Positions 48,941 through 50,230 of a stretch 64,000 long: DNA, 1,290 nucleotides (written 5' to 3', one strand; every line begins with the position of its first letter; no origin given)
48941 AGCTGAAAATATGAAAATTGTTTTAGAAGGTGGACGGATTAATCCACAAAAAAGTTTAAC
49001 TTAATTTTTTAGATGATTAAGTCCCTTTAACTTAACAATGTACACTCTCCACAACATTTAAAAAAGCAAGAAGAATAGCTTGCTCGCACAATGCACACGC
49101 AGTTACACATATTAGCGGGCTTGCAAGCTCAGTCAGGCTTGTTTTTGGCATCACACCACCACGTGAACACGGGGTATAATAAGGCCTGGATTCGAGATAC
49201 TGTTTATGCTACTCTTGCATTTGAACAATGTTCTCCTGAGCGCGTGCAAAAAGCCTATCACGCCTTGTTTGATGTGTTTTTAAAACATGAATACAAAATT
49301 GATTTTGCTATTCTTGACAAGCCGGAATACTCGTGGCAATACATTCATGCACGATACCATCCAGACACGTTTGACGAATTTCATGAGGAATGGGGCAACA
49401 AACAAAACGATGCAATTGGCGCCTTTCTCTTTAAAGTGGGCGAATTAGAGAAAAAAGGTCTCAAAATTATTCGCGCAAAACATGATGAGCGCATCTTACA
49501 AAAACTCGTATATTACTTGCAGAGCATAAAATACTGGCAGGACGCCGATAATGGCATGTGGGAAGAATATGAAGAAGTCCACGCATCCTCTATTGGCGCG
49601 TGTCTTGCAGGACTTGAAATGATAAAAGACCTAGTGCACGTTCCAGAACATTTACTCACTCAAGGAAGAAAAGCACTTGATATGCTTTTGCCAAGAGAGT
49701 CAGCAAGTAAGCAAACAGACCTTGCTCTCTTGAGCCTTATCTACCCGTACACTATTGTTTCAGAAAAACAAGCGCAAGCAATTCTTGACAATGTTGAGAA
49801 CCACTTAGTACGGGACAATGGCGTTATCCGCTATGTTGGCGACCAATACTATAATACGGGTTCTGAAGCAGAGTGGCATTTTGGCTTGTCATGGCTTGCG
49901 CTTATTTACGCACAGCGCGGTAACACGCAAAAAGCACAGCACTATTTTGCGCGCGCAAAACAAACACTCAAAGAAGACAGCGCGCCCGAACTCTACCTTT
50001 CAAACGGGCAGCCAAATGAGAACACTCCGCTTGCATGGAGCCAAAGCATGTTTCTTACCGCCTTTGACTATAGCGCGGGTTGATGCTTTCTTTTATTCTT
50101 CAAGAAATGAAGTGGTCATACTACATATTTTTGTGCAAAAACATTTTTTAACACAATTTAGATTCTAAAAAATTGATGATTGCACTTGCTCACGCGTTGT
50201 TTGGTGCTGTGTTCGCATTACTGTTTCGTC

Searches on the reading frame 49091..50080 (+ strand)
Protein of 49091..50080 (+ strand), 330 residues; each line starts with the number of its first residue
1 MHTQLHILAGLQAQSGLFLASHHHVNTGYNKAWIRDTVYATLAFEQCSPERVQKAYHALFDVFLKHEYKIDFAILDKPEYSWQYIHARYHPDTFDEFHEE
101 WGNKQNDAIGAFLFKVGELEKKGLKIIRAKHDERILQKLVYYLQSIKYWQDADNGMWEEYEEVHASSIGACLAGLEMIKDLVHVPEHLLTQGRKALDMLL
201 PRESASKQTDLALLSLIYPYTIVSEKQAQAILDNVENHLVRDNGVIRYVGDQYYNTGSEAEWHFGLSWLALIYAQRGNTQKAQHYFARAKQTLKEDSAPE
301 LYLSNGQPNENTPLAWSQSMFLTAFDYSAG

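Call 98: search_protein_families(library=pfam, proteins=[window:49091-50080:+], max_evalue=0.001)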
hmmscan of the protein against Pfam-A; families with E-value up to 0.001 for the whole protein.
window:49091-50080:+ (330 aa): 1 family
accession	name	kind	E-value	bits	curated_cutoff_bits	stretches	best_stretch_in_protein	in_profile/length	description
PF00723.27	Glyco_hydro_15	-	1.4e-16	60.8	22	1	12-260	20-246/427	Glycosyl hydrolases family 15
